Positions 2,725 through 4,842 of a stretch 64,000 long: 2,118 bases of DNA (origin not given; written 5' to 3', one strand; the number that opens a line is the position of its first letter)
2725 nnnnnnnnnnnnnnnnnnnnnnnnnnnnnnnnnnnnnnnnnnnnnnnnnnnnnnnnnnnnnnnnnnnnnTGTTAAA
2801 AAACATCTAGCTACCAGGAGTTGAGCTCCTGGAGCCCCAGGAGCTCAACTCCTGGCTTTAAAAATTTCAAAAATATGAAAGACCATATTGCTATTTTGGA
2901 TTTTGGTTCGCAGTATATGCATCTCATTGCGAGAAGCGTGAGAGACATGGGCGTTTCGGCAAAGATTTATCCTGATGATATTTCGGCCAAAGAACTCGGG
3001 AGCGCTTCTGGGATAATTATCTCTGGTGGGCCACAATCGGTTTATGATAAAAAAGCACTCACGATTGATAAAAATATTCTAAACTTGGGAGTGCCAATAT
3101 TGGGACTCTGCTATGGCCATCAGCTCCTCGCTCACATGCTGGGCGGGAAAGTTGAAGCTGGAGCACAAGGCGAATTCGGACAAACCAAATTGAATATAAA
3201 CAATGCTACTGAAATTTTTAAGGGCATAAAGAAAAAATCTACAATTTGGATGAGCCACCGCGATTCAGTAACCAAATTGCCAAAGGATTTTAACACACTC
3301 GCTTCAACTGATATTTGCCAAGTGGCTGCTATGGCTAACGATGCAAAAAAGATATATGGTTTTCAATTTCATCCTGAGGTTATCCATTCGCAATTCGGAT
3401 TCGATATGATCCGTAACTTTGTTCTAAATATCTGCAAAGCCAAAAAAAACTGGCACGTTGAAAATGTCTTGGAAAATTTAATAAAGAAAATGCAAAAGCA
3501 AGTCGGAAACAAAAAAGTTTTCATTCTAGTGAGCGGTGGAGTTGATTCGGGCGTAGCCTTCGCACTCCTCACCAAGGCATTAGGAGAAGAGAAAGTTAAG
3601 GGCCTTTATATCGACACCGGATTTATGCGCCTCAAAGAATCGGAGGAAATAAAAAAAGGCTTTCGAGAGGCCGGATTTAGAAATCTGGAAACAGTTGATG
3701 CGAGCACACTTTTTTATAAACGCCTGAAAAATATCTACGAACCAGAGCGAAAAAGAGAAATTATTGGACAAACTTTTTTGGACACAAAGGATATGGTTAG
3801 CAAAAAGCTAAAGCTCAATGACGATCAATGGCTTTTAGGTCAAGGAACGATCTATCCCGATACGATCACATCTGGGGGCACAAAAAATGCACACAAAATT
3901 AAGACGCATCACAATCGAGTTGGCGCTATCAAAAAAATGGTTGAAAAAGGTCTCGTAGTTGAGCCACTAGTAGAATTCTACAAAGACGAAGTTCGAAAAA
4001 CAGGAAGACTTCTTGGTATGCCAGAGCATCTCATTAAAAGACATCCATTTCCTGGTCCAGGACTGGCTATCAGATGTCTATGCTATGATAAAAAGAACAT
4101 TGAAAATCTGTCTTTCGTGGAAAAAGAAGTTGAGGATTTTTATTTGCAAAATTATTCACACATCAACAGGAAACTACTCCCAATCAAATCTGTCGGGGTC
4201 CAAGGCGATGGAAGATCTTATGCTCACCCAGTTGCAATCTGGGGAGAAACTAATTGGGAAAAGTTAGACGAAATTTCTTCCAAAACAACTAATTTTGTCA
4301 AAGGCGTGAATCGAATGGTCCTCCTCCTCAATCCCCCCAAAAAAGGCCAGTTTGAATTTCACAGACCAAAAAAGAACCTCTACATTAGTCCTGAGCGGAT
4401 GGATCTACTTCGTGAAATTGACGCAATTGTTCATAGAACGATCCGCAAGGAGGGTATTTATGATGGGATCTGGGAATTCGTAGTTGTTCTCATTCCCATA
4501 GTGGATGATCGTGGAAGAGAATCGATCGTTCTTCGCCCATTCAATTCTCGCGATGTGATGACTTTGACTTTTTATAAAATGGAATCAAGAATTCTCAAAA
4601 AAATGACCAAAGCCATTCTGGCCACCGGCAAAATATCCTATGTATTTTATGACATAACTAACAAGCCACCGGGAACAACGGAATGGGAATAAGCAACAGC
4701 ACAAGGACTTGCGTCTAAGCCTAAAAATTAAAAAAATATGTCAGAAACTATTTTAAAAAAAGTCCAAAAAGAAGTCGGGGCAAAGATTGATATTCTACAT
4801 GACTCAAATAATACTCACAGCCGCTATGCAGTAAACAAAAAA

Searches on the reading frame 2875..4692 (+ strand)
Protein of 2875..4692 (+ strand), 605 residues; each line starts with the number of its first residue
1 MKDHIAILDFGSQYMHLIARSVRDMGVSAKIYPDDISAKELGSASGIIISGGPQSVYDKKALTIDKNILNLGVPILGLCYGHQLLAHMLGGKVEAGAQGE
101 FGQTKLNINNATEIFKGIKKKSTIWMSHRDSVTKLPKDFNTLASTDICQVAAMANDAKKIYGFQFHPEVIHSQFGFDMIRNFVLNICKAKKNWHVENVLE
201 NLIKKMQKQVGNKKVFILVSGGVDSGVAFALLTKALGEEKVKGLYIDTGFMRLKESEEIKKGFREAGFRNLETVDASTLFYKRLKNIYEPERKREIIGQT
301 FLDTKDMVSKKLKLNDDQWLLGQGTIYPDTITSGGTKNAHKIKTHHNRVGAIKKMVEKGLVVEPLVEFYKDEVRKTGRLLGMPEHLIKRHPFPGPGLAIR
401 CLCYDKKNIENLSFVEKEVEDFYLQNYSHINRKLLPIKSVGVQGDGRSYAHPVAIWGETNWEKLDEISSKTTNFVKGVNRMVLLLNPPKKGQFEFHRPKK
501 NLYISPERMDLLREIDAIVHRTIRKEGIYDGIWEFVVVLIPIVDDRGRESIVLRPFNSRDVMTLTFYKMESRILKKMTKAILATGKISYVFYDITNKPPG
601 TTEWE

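Call 11: search_protein_families(library=ncbifam, proteins=[window:2875-4692:+])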
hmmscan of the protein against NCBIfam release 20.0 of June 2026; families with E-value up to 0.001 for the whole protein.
window:2875-4692:+ (605 aa): 36 families (the best 25 are shown)
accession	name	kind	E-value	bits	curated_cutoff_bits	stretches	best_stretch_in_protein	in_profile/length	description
NF000848.1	PRK00074.1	equivalog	5e-169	563.2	400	2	5-483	1-499/512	glutamine-hydrolyzing GMP synthase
TIGR00884.1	guaA_Cterm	equivalog_domain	3.8e-87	292.5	338.75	2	198-484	2-298/310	glutamine-hydrolyzing GMP synthase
TIGR00888.1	guaA_Nterm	equivalog_domain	7.3e-75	250.5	172.15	1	5-189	1-187/188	glutamine-hydrolyzing GMP synthase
NF001975.0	PRK00758.1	equivalog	6.8e-59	198.6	198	1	4-188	3-183/185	GMP synthase subunit A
NF006562.0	PRK09065.1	equivalog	1.8e-22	80.1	205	1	41-171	54-192/242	glutamine amidotransferase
NF011201.0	PRK14607.1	equivalog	1.9e-19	69.8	670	1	43-207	44-209/534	bifunctional anthranilate synthase component II/anthranilate phosphoribosyltransferase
NF004212.0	PRK05665.1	equivalog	9.4e-19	68.1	309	1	71-172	90-191/241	amidotransferase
NF005458.0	PRK07053.1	equivalog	3.6e-18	65.8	250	1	32-179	36-190/234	glutamine amidotransferase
NF005367.0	PRK06895.1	equivalog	2.2e-16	60.3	265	1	20-183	19-186/190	anthranilate synthase component II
NF005849.0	PRK07765.1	equivalog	2.8e-16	59.4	308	1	25-207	23-212/219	aminodeoxychorismate/anthranilate synthase component II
NF010081.0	PRK13566.1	equivalog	4.2e-16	58.3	645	1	4-190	530-724/729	anthranilate synthase component I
NF005072.0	PRK06490.1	equivalog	1.6e-15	56.8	339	1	39-172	54-190/251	glutamine amidotransferase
NF005743.0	PRK07567.1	equivalog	2.2e-15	56.6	264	1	36-169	44-192/245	glutamine amidotransferase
NF005799.0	PRK07649.1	equivalog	2.6e-15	56.5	327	1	46-186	46-188/195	aminodeoxychorismate/anthranilate synthase component II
NF005946.0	PRK08007.1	equivalog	4.1e-15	55.8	332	1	45-183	45-185/187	aminodeoxychorismate synthase component 2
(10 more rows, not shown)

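Call 12: find_encoding_contigs(protein=window:2875-4692:+, flank=3000, max_places=10)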
Protein window:2875-4692:+ (605 aa): no gene with exactly this product is on record in the collection.

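Call 14: find_homologous_proteins(query=window:2875-4692:+, max_evalue=1e-50)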
Query window:2875-4692:+ (605 aa): 8000 proteins with E <= 1e-50 among 8000 candidates; the best 120 are listed.
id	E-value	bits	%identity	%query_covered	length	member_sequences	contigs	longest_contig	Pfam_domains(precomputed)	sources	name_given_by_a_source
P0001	0.0e+0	1382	100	100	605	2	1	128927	PF00958.28,PF07722.20,PF00117.35,PF02540.24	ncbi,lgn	ncbi:MAG: glutamine-hydrolyzing GMP synthase [Candidatus Moraniibacteriota bacterium]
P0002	1.3e-262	891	65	100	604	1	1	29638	PF00958.28,PF07722.20,PF00117.35,PF02540.24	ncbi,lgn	-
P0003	4.0e-261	886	64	100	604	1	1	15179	PF00958.28,PF07722.20,PF00117.35,PF02540.24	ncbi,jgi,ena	jgi:GMP synthase (glutamine-hydrolysing)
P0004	6.3e-261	885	65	100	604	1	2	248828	PF00958.28,PF07722.20,PF00117.35,PF02540.24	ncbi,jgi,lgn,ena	ncbi:MAG: glutamine-hydrolyzing GMP synthase [Parcubacteria group bacterium]|jgi:GMP synthase (gluta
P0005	3.8e-260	883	63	100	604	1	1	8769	PF00958.28,PF07722.20,PF00117.35,PF02540.24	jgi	jgi:GMP synthase (glutamine-hydrolysing)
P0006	4.8e-259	879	63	100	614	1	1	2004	PF00958.28,PF07722.20,PF00117.35,PF02540.24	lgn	-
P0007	1.2e-258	878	63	100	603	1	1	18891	PF00958.28,PF07722.20,PF00117.35,PF02540.24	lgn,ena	-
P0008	7.9e-258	875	63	100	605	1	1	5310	PF00958.28,PF07722.20,PF00117.35,PF02540.24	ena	-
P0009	6.5e-257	872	63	100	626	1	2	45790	PF00958.28,PF07722.20,PF00117.35,PF02540.24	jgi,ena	jgi:GMP synthase (glutamine-hydrolysing)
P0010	1.9e-256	870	64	100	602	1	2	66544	PF00958.28,PF07722.20,PF00117.35,PF02540.24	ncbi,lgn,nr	ncbi:MAG: glutamine-hydrolyzing GMP synthase [Patescibacteria group bacterium]|nr:glutamine-hydrolyz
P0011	5.1e-255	866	63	100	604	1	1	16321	PF00958.28,PF07722.20,PF00117.35,PF02540.24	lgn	-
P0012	9.4e-254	861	62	100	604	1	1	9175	PF00958.28,PF07722.20,PF00117.35,PF02540.24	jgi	jgi:GMP synthase (glutamine-hydrolysing)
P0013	4.1e-253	859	63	100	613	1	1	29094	PF00958.28,PF07722.20,PF00117.35,PF02540.24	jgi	jgi:GMP synthase (glutamine-hydrolysing)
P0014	5.6e-253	859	62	100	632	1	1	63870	PF00958.28,PF07722.20,PF00117.35,PF02540.24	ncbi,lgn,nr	ncbi:MAG: glutamine-hydrolyzing GMP synthase [Candidatus Moranbacteria bacterium]|nr:glutamine-hydro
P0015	4.6e-252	856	62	100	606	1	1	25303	PF00958.28,PF07722.20,PF00117.35,PF02540.24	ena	-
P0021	3.4e-250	850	62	100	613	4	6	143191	PF00958.28,PF07722.20,PF00117.35,PF02540.24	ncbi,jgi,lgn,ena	jgi:GMP synthase (glutamine-hydrolysing)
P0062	1.5e-233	795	92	65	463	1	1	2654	PF07722.20,PF00117.35,PF02540.24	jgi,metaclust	metaclust:\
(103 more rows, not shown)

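Call 15: find_encoding_contigs(protein=P0062, flank=3000, max_places=5)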
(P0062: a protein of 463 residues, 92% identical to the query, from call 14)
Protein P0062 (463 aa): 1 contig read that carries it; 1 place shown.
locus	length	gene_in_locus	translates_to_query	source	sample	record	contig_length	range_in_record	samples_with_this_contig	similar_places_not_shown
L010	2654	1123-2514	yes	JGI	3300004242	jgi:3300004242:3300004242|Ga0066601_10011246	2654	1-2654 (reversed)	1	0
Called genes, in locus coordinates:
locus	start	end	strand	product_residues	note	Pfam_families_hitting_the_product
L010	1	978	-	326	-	?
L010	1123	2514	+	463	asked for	PF00117:GATase, PF07722:Peptidase_C26, PF02540:NAD_synthase (weak)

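Call 16: find_encoding_contigs(protein=P0001, flank=10000, max_places=5)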
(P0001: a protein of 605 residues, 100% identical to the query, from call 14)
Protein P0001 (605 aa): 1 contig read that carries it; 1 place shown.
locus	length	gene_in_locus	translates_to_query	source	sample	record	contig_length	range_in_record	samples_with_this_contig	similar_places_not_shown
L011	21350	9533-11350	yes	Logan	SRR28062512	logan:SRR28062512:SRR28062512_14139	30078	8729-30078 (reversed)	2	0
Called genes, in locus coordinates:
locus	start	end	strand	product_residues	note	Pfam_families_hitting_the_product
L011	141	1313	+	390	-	-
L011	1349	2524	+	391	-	PF01266:DAO (weak), PF01494:FAD_binding_3 (faint)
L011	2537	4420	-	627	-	PF02366:PMT (weak), PF13231:PMT_2 (weak)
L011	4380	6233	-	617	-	PF02366:PMT, PF13231:PMT_2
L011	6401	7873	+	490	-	PF12708:Pect-lyase_RHGA_epim (weak), PF00295:Glyco_hydro_28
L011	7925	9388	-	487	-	PF00478:IMPDH, PF00571:CBS (weak), PF01645:Glu_synthase (weak), PF01070:FMN_dh, PF03060:NMO (weak)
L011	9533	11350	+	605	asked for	PF00117:GATase, PF07722:Peptidase_C26, PF02540:NAD_synthase (weak), PF00958:GMP_synt_C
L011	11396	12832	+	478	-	PF01979:Amidohydro_1, PF07969:Amidohydro_3 (weak)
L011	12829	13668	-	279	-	PF01370:Epimerase, PF04321:RmlD_sub_bind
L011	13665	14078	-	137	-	-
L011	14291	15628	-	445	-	-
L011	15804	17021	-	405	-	PF00586:AIRS (weak), PF02769:AIRS_C (weak)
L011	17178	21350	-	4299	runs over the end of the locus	?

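Call 19: find_encoding_contigs(protein=P0002, flank=3000, max_places=2)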
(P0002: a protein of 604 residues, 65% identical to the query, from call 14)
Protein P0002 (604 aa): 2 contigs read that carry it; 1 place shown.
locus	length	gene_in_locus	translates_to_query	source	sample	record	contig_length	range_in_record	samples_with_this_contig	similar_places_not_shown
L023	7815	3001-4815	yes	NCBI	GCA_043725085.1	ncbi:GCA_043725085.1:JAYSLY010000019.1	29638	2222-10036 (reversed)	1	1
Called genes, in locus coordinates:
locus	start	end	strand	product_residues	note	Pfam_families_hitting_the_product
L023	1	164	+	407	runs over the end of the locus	PF00270:DEAD, PF04851:ResIII, PF00271:Helicase_C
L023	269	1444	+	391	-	PF01266:DAO (faint), PF01946:Thi4 (faint), PF01494:FAD_binding_3 (weak)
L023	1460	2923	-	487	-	PF00478:IMPDH, PF03060:NMO (faint), PF00571:CBS (weak), PF01070:FMN_dh (weak), PF01645:Glu_synthase (weak)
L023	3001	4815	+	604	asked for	PF00117:GATase, PF07722:Peptidase_C26, PF02540:NAD_synthase, PF00958:GMP_synt_C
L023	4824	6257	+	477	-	PF07969:Amidohydro_3 (faint), PF01979:Amidohydro_1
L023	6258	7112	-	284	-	PF01522:Polysacc_deac_1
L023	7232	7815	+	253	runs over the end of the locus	PF01925:TauE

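Call 20: find_encoding_contigs(protein=P0004, flank=3000, max_places=2)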
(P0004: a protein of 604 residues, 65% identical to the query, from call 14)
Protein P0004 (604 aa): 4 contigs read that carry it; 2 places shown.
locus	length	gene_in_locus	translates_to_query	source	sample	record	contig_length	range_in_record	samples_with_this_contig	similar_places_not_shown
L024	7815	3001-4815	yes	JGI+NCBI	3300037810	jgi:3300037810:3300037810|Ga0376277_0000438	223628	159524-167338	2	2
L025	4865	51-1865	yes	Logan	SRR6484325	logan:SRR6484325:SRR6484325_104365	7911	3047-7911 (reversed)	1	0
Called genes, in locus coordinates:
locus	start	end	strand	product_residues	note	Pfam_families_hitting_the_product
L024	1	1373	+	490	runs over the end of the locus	PF12708:Pect-lyase_RHGA_epim (weak), PF00295:Glyco_hydro_28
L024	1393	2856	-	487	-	PF00478:IMPDH, PF03060:NMO (faint), PF00571:CBS (weak), PF00977:His_biosynth (faint), PF01645:Glu_synthase (faint), PF01070:FMN_dh (weak)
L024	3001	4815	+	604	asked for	PF00117:GATase, PF07722:Peptidase_C26, PF02540:NAD_synthase (weak), PF00958:GMP_synt_C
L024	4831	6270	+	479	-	PF01979:Amidohydro_1, PF07969:Amidohydro_3 (faint)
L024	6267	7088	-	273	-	PF01370:Epimerase (weak), PF04321:RmlD_sub_bind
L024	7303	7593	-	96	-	-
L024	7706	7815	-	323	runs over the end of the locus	PF14257:DUF4349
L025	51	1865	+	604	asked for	PF00117:GATase, PF07722:Peptidase_C26, PF02540:NAD_synthase (weak), PF00958:GMP_synt_C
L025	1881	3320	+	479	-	PF01979:Amidohydro_1, PF07969:Amidohydro_3 (faint)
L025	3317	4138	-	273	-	PF01370:Epimerase (weak), PF04321:RmlD_sub_bind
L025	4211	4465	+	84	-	-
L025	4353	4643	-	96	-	-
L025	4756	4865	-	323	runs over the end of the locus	PF14257:DUF4349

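Call 27: find_encoding_contigs(protein=P0003, flank=2000, max_places=2)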
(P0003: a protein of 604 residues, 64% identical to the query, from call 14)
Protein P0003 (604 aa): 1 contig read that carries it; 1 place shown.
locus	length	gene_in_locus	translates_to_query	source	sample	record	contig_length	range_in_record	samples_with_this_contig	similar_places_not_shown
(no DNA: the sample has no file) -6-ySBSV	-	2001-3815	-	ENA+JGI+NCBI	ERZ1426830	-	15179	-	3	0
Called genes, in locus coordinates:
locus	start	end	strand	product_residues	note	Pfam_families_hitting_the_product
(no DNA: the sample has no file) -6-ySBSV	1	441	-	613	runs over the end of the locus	PF02366:PMT (weak), PF13231:PMT_2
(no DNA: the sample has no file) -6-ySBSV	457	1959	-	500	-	PF00478:IMPDH, PF00977:His_biosynth (faint), PF00571:CBS (weak), PF01070:FMN_dh, PF01645:Glu_synthase (weak), PF03060:NMO (weak)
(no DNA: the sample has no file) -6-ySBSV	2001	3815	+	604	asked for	PF00117:GATase, PF07722:Peptidase_C26, PF02540:NAD_synthase (weak), PF00958:GMP_synt_C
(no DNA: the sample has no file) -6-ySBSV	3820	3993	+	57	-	-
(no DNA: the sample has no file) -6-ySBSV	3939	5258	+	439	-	PF01979:Amidohydro_1, PF07969:Amidohydro_3 (weak)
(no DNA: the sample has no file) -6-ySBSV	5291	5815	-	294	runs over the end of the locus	-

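Call 28: find_encoding_contigs(protein=P0010, flank=2000, max_places=2)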
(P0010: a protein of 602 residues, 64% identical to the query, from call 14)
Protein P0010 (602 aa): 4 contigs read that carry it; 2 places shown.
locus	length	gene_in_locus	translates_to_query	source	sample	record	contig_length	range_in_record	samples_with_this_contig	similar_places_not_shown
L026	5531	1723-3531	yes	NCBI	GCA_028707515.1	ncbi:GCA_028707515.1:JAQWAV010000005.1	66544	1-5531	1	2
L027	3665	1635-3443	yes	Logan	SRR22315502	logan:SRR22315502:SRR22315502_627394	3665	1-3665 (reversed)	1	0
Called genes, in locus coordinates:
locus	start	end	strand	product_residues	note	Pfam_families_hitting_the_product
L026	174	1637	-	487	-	PF00478:IMPDH, PF03060:NMO (faint), PF00571:CBS (weak), PF01070:FMN_dh (weak)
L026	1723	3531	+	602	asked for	PF00117:GATase, PF07722:Peptidase_C26 (weak), PF02540:NAD_synthase (weak), PF00958:GMP_synt_C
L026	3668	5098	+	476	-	PF01979:Amidohydro_1, PF07969:Amidohydro_3 (faint)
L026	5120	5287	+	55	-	-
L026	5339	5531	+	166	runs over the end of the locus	PF03449:GreA_GreB_N, PF01272:GreA_GreB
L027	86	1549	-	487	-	PF00478:IMPDH, PF03060:NMO (faint), PF00571:CBS (weak), PF01070:FMN_dh (weak)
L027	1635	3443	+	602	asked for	PF00117:GATase, PF07722:Peptidase_C26 (weak), PF02540:NAD_synthase (weak), PF00958:GMP_synt_C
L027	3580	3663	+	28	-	?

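Call 29: find_encoding_contigs(protein=P0014, flank=2000, max_places=2)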
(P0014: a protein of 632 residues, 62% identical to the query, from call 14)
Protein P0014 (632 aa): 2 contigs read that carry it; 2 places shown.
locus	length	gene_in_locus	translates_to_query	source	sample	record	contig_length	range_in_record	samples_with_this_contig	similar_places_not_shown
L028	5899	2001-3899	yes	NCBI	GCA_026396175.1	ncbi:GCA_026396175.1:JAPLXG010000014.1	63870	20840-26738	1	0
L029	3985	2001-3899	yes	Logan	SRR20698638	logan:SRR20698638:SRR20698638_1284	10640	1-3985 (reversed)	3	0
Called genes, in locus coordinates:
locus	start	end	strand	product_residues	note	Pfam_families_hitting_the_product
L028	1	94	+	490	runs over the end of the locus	PF12708:Pect-lyase_RHGA_epim (weak), PF00295:Glyco_hydro_28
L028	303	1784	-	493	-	PF00478:IMPDH, PF00571:CBS (weak), PF01645:Glu_synthase (weak), PF01070:FMN_dh (weak), PF03060:NMO (weak)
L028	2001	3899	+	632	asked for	PF00117:GATase, PF07722:Peptidase_C26, PF02540:NAD_synthase, PF00958:GMP_synt_C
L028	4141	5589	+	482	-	PF01979:Amidohydro_1, PF07969:Amidohydro_3 (weak)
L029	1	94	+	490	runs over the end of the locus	PF12708:Pect-lyase_RHGA_epim (weak), PF00295:Glyco_hydro_28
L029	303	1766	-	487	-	PF00478:IMPDH, PF00571:CBS (weak), PF01645:Glu_synthase (weak), PF01070:FMN_dh (weak), PF03060:NMO (weak)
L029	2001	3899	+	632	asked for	PF00117:GATase, PF07722:Peptidase_C26, PF02540:NAD_synthase, PF00958:GMP_synt_C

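Call 33: find_encoding_contigs(protein=P0021, flank=1800, max_places=6)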
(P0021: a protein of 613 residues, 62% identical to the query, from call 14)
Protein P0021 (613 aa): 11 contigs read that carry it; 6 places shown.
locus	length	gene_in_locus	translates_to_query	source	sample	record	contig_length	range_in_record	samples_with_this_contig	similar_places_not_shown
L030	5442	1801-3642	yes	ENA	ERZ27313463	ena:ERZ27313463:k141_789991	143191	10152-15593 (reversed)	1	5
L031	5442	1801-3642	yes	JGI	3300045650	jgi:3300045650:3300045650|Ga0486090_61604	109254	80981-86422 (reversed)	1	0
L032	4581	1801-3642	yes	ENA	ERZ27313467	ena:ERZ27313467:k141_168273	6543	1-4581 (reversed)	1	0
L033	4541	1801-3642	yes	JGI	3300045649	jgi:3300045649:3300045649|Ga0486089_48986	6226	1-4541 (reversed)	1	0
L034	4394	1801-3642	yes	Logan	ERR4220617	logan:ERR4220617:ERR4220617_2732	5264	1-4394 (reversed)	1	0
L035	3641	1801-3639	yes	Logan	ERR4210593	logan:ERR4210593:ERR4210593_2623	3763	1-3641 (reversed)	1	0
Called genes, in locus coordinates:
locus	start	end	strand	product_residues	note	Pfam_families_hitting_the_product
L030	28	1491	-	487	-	PF00478:IMPDH, PF03060:NMO (faint), PF00571:CBS (weak), PF00977:His_biosynth (faint), PF01070:FMN_dh (weak), PF01645:Glu_synthase (weak)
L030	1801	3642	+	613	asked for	PF00117:GATase, PF07722:Peptidase_C26, PF02540:NAD_synthase (weak), PF00958:GMP_synt_C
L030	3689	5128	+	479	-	PF01979:Amidohydro_1, PF07969:Amidohydro_3 (weak)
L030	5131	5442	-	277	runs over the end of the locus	PF01370:Epimerase (weak), PF04321:RmlD_sub_bind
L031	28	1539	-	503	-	PF00478:IMPDH, PF03060:NMO (faint), PF00571:CBS (weak), PF00977:His_biosynth (faint), PF01070:FMN_dh (weak), PF01645:Glu_synthase (weak)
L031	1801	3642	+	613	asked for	PF00117:GATase, PF07722:Peptidase_C26, PF02540:NAD_synthase (weak), PF00958:GMP_synt_C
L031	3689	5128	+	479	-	PF01979:Amidohydro_1, PF07969:Amidohydro_3 (weak)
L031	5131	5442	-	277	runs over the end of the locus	PF01370:Epimerase (weak), PF04321:RmlD_sub_bind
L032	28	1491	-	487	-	PF00478:IMPDH, PF03060:NMO (faint), PF00571:CBS (weak), PF00977:His_biosynth (faint), PF01070:FMN_dh (weak), PF01645:Glu_synthase (weak)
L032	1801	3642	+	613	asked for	PF00117:GATase, PF07722:Peptidase_C26, PF02540:NAD_synthase (weak), PF00958:GMP_synt_C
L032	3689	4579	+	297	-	?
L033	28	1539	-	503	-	PF00478:IMPDH, PF03060:NMO (faint), PF00571:CBS (weak), PF00977:His_biosynth (faint), PF01070:FMN_dh (weak), PF01645:Glu_synthase (weak)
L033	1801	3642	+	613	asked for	PF00117:GATase, PF07722:Peptidase_C26, PF02540:NAD_synthase (weak), PF00958:GMP_synt_C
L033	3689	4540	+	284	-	?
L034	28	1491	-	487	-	PF00478:IMPDH, PF03060:NMO (faint), PF00571:CBS (weak), PF00977:His_biosynth (faint), PF01070:FMN_dh (weak), PF01645:Glu_synthase (weak)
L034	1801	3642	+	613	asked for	PF00117:GATase, PF07722:Peptidase_C26, PF02540:NAD_synthase (weak), PF00958:GMP_synt_C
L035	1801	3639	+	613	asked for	PF00117:GATase, PF07722:Peptidase_C26, PF02540:NAD_synthase (weak), PF00958:GMP_synt_C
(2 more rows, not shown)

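Call 34: find_encoding_contigs(protein=P0009, flank=1800, max_places=3)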
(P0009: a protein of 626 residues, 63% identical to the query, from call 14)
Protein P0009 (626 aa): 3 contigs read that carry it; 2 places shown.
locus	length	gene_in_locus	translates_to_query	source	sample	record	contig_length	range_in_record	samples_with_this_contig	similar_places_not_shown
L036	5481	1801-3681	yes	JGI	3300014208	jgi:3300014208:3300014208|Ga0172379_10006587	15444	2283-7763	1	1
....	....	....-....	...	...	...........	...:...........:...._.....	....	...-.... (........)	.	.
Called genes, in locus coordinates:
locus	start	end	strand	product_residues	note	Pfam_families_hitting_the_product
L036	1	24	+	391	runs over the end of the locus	PF01266:DAO (faint), PF01494:FAD_binding_3 (weak)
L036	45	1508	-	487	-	PF00478:IMPDH, PF00571:CBS (weak), PF01645:Glu_synthase (weak), PF01070:FMN_dh, PF03060:NMO (weak)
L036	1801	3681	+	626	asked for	PF00117:GATase, PF07722:Peptidase_C26, PF02540:NAD_synthase (weak), PF00958:GMP_synt_C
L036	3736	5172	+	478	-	PF01979:Amidohydro_1, PF07969:Amidohydro_3 (weak)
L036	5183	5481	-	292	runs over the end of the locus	PF00689:Cation_ATPase_C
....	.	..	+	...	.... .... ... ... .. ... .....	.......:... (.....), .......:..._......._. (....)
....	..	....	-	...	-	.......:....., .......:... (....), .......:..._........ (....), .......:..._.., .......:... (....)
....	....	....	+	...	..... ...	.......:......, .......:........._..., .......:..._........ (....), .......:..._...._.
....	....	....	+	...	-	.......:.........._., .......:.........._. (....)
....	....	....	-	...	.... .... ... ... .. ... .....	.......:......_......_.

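Call 35: find_encoding_contigs(protein=P0013, flank=1800, max_places=3)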
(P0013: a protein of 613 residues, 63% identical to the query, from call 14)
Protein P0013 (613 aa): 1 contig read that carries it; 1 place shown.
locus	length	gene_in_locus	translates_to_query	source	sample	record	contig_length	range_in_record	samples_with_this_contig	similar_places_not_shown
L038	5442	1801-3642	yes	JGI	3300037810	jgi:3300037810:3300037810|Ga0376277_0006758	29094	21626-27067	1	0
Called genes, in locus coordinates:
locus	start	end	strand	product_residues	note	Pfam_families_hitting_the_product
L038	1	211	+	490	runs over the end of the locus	PF12708:Pect-lyase_RHGA_epim (faint), PF00295:Glyco_hydro_28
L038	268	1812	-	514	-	PF00478:IMPDH, PF00571:CBS (weak), PF01070:FMN_dh (weak), PF01645:Glu_synthase (weak), PF03060:NMO (weak)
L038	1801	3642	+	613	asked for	PF00117:GATase, PF07722:Peptidase_C26, PF02540:NAD_synthase, PF00958:GMP_synt_C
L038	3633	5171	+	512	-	PF01979:Amidohydro_1, PF07969:Amidohydro_3 (faint)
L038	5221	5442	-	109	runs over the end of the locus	-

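Call 55: find_encoding_contigs(protein=P0005, flank=1800, max_places=3)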
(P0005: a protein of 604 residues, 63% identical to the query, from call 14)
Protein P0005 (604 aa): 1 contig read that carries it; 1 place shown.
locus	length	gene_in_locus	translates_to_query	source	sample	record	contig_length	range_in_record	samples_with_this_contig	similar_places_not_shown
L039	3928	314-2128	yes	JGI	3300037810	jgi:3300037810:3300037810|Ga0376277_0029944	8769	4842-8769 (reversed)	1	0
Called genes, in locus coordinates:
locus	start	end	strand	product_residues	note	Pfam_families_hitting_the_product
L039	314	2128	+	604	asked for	PF00117:GATase, PF07722:Peptidase_C26, PF02540:NAD_synthase, PF00958:GMP_synt_C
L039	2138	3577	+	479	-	PF01979:Amidohydro_1, PF07969:Amidohydro_3 (weak)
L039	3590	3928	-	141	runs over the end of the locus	-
